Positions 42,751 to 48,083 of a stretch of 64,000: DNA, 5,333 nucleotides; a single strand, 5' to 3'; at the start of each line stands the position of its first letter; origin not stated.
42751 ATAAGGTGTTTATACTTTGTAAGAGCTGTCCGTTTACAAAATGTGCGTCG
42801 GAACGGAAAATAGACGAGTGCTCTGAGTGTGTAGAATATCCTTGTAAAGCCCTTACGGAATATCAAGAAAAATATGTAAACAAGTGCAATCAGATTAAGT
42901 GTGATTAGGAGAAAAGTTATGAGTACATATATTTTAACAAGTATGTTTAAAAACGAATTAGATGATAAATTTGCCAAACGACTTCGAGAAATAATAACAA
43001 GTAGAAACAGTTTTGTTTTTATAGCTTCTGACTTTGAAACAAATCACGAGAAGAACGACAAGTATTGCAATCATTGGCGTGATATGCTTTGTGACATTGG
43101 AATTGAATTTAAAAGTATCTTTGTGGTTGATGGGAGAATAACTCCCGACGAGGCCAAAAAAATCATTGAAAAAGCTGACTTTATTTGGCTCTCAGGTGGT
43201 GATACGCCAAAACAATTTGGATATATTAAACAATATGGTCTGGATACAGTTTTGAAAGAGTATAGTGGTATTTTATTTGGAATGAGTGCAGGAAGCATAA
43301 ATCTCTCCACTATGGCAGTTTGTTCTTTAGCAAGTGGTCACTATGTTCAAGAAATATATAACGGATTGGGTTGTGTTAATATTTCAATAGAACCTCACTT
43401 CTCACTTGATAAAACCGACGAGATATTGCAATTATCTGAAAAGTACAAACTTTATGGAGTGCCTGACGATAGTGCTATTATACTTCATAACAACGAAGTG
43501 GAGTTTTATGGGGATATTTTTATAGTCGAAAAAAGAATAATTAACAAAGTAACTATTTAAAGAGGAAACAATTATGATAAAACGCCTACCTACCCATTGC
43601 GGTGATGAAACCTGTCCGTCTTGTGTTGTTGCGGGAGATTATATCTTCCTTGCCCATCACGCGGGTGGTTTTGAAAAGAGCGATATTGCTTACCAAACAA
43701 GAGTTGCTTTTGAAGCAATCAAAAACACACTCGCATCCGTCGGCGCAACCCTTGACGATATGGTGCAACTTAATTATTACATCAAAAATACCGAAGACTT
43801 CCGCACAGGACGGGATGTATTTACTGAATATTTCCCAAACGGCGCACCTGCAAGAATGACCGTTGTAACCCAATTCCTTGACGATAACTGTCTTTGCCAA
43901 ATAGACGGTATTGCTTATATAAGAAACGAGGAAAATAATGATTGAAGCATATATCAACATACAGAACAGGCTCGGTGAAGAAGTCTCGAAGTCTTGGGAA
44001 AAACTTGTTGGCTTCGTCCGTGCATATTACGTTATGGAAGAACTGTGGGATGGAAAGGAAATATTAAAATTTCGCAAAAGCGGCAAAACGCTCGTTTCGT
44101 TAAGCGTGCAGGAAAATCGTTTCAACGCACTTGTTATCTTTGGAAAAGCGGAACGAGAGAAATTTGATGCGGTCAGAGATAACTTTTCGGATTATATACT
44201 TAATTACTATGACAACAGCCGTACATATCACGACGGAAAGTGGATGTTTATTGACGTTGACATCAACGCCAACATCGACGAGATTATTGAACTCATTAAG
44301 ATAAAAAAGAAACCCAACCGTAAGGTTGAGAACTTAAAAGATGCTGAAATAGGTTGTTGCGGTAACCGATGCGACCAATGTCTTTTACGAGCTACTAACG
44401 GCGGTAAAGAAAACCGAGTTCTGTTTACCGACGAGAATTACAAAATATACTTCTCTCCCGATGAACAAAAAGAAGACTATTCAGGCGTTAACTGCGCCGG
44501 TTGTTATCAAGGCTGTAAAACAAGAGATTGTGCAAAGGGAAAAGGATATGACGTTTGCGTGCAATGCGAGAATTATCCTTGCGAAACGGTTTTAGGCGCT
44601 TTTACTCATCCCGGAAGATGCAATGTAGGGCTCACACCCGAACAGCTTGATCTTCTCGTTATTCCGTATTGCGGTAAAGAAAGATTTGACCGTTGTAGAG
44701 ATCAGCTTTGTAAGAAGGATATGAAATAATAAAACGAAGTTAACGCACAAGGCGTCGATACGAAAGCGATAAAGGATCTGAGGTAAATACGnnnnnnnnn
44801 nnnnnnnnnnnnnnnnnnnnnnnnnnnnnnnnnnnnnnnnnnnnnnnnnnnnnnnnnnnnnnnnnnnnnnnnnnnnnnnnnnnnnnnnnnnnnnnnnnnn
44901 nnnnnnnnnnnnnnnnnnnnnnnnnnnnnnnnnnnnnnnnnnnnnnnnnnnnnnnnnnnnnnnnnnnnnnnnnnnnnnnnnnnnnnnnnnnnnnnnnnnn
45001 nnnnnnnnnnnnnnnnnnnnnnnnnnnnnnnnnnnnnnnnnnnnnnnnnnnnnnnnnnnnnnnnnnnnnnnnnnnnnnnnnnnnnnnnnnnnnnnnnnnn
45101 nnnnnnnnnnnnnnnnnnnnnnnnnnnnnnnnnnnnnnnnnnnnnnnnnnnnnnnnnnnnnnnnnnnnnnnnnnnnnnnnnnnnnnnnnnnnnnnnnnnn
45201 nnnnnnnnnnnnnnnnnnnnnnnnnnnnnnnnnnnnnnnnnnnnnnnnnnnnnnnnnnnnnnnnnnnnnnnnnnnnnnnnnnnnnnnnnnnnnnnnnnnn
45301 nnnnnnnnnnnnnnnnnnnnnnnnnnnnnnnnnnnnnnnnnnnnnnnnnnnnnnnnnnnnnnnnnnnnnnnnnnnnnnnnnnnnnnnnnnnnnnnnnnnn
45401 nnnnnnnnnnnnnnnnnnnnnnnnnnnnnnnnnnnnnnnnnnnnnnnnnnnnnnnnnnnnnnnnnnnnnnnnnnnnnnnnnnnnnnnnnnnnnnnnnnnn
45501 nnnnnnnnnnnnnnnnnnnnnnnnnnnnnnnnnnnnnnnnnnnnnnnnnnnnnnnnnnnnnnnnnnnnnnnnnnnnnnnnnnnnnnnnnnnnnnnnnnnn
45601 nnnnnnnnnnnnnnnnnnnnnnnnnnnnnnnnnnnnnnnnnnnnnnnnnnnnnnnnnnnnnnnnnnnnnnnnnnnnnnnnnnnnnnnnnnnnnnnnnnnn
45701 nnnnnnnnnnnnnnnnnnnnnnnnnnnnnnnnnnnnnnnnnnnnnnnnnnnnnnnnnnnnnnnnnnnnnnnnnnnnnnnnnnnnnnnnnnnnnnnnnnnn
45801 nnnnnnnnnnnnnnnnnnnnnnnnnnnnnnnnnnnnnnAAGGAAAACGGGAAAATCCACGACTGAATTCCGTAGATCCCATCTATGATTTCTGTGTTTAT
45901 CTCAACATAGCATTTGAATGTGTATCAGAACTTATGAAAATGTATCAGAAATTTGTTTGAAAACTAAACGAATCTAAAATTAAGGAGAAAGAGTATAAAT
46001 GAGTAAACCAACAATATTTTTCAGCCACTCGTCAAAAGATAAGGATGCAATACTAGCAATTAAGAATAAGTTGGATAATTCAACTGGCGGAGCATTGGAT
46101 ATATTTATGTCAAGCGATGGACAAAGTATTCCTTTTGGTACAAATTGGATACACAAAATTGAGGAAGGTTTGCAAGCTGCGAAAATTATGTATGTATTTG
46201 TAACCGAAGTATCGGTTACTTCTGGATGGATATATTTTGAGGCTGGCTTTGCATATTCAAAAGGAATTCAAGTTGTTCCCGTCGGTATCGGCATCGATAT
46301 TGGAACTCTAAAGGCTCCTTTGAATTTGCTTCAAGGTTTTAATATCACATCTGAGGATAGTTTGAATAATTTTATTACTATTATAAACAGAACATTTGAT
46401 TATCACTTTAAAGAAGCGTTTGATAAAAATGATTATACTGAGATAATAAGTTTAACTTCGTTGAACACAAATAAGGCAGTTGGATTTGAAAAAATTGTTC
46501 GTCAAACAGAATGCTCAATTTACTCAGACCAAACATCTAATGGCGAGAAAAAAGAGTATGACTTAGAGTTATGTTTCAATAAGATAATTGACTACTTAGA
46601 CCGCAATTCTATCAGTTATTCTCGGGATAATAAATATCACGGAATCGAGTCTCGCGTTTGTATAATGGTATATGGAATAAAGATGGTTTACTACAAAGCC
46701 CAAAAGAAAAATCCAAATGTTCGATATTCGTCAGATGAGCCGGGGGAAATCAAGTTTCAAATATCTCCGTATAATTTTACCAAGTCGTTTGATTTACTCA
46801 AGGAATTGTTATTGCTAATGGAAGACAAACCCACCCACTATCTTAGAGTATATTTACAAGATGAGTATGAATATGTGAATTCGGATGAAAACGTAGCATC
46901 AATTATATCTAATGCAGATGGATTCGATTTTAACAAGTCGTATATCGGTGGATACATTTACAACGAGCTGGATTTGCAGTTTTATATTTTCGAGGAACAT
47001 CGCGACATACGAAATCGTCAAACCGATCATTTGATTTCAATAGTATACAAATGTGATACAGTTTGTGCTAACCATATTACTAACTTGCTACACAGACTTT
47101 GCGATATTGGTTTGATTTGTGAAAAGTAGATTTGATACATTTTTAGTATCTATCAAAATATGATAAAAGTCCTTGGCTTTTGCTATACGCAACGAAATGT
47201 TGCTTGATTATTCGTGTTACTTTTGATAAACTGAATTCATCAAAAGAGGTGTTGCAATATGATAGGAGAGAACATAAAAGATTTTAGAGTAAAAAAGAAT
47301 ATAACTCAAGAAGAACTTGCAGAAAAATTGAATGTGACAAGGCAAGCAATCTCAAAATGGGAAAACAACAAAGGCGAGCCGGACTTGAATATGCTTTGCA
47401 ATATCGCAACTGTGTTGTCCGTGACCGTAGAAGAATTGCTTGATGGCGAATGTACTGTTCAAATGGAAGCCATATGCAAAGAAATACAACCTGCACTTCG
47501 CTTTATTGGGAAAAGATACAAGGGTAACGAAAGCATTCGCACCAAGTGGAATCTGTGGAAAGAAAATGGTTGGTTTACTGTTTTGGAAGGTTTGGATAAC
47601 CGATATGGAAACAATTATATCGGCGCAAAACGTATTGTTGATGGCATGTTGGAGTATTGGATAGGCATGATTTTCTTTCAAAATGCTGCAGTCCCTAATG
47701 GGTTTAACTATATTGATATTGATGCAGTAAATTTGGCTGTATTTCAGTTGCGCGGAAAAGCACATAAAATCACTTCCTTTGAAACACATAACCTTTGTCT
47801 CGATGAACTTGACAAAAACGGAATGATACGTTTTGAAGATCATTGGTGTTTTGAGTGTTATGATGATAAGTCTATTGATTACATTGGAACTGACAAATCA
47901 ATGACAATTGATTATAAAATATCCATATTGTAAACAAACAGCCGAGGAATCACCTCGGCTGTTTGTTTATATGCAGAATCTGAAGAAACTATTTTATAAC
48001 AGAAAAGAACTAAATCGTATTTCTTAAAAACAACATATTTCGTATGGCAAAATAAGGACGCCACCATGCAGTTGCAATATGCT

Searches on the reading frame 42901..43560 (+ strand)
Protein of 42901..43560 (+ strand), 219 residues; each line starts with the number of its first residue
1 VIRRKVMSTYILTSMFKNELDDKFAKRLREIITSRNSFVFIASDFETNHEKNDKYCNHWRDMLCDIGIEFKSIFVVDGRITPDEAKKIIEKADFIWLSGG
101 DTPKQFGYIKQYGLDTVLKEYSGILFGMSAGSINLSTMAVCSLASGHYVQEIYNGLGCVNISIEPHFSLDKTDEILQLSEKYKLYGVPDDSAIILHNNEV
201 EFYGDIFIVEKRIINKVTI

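Call 10: search_protein_families(library=pfam, proteins=[window:42901-43560:+], max_evalue=0.001)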
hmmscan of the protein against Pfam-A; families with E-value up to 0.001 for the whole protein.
window:42901-43560:+ (219 aa): 2 families
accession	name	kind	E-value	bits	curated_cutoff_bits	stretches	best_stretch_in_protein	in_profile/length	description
PF03575.23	Peptidase_S51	-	2.4e-15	57.2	23.9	1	20-201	18-204/206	Peptidase family S51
PF22746.1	SHOCT-like_DUF2089-C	-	0.00028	20.8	27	1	75-91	10-26/32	SHOCT-like domain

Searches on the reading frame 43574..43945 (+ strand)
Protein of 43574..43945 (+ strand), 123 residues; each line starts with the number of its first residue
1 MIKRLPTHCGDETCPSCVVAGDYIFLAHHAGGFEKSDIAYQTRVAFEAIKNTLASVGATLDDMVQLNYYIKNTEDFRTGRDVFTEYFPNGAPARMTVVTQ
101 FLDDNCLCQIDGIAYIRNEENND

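Call 10: search_protein_families(library=pfam, proteins=[window:43574-43945:+], max_evalue=0.001)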
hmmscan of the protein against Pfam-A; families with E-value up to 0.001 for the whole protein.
window:43574-43945:+ (123 aa): 1 family
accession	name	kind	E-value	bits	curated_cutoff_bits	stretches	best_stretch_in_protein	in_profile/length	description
PF01042.26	Ribonuc_L-PSP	-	3e-15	56.7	27.3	1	29-115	32-120/121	Endoribonuclease L-PSP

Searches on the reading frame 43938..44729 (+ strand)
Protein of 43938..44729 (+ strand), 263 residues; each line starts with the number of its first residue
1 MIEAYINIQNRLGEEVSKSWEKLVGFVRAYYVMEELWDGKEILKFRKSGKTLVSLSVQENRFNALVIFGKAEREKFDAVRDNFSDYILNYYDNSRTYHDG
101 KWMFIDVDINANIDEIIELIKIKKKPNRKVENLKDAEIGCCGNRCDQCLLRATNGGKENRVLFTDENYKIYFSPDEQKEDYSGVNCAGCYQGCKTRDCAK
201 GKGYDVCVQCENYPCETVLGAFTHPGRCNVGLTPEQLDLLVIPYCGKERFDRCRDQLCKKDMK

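Call 10: search_protein_families(library=pfam, proteins=[window:43938-44729:+], max_evalue=0.001)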
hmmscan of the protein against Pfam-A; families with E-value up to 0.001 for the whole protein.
window:43938-44729:+ (263 aa): 2 families
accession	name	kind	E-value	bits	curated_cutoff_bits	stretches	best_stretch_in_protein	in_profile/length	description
PF12663.12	DUF3788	-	1.5e-20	73.9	25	1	7-124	8-128/128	Protein of unknown function (DUF3788)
PF12675.12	DUF3795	-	4.2e-07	30.8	22.6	1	138-217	2-80/83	Protein of unknown function (DUF3795)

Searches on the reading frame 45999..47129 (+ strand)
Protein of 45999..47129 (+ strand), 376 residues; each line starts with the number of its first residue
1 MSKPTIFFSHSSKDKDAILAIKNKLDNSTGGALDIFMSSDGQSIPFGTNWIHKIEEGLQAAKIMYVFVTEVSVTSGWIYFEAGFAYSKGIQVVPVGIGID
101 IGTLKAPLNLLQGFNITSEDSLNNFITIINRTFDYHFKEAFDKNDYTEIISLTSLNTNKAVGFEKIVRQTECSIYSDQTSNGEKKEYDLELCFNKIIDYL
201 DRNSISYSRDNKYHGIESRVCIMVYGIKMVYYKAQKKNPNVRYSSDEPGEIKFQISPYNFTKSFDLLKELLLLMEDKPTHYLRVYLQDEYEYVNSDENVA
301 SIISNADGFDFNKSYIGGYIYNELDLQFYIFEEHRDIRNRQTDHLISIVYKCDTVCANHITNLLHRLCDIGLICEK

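Call 10: search_protein_families(library=pfam, proteins=[window:45999-47129:+], max_evalue=0.001)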
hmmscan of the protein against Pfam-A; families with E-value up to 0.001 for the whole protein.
window:45999-47129:+ (376 aa): 1 family
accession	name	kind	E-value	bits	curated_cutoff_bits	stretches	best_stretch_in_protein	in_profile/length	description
PF13676.11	TIR_2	-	6.4e-10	40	28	1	6-115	1-107/122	TIR domain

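Call 53: search_protein_families(library=padloc, proteins=[window:45999-47129:+], max_evalue=0.001)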
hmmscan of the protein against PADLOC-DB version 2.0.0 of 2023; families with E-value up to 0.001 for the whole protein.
window:45999-47129:+ (376 aa): 4 families
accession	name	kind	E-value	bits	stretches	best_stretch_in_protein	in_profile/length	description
PDLC00419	ThsB1|ThsB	-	4.7e-07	27.8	1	3-88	27-111/165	TIR-like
PDLC00436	ThsB1|ThsB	-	1.6e-05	22.5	1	3-87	35-118/183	TIR-like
PDLC03016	TIR-TM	-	8.5e-05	20.5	1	43-133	38-129/293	-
PDLC00422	ThsB1|ThsB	-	0.00094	16.7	0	6-84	43-122/194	TIR-like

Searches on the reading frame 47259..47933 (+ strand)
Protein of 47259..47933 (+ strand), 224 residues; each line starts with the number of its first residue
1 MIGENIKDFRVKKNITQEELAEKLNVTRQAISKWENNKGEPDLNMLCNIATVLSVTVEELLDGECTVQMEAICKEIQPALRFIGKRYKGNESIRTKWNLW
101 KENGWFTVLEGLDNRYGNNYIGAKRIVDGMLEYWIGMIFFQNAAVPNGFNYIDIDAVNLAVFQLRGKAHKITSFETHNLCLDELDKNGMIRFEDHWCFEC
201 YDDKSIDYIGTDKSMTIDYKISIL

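Call 10: search_protein_families(library=pfam, proteins=[window:47259-47933:+], max_evalue=0.001)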
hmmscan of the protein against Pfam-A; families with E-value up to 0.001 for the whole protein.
window:47259-47933:+ (224 aa): 6 families
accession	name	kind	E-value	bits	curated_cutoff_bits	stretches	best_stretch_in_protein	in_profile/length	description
PF01381.28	HTH_3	-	2.7e-17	63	23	1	6-60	1-55/55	Helix-turn-helix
PF12844.13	HTH_19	-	2.8e-09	37.2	30.2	1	3-63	1-61/64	Helix-turn-helix domain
PF13443.12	HTH_26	-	3.3e-08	34.1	22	1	5-62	1-59/63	Cro/C1-type HTH DNA-binding domain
PF13560.12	HTH_31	-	8.2e-07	29.7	27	1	3-60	3-61/64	Helix-turn-helix domain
PF08279.18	HTH_11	-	0.00012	22.3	25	1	12-33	13-34/55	HTH domain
PF15943.11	YdaS_toxin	-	0.00067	19.9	30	0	17-38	11-32/65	Bacterial toxin YdaS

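Call 53: search_protein_families(library=padloc, proteins=[window:47259-47933:+], max_evalue=0.001)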
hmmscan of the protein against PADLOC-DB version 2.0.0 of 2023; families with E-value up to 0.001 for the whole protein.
window:47259-47933:+ (224 aa): 18 families
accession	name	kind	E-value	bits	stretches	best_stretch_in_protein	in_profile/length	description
PDLC02926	HTH_VI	-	3.8e-14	50.7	1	1-61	1-61/92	-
PDLC03954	RmrA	-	1.2e-11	42.2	1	3-63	12-72/380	-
PDLC03944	RmrA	-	1.2e-10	39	1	3-57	8-62/384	-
PDLC03952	RmrA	-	1.4e-10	38.6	1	2-58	23-79/395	-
PDLC04775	PDC-M69A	-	2.1e-10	39.1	1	2-70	8-76/113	-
PDLC03945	RmrA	-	3.4e-10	37.6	1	2-59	3-60/394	-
PDLC03947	RmrA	-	1.7e-09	35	1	2-62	12-72/383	-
PDLC03951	RmrA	-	2.1e-08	31.5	1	4-62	11-69/400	-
PDLC04142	capH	-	8.2e-08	31.3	1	2-62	7-67/103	capH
PDLC03949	RmrA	-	2.4e-07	28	1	10-61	11-62/363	-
PDLC03665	Control_protein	-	4.6e-07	28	1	2-63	9-71/77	control protein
PDLC03943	RmrA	-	7.2e-06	23.3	1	3-58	4-59/370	-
PDLC03955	RmrA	-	7.5e-06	23.4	1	12-63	31-82/371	-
PDLC03956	RmrA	-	1.3e-05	22.4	1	7-65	14-73/399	-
PDLC03948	RmrA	-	0.00013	18.9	1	4-59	11-66/397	-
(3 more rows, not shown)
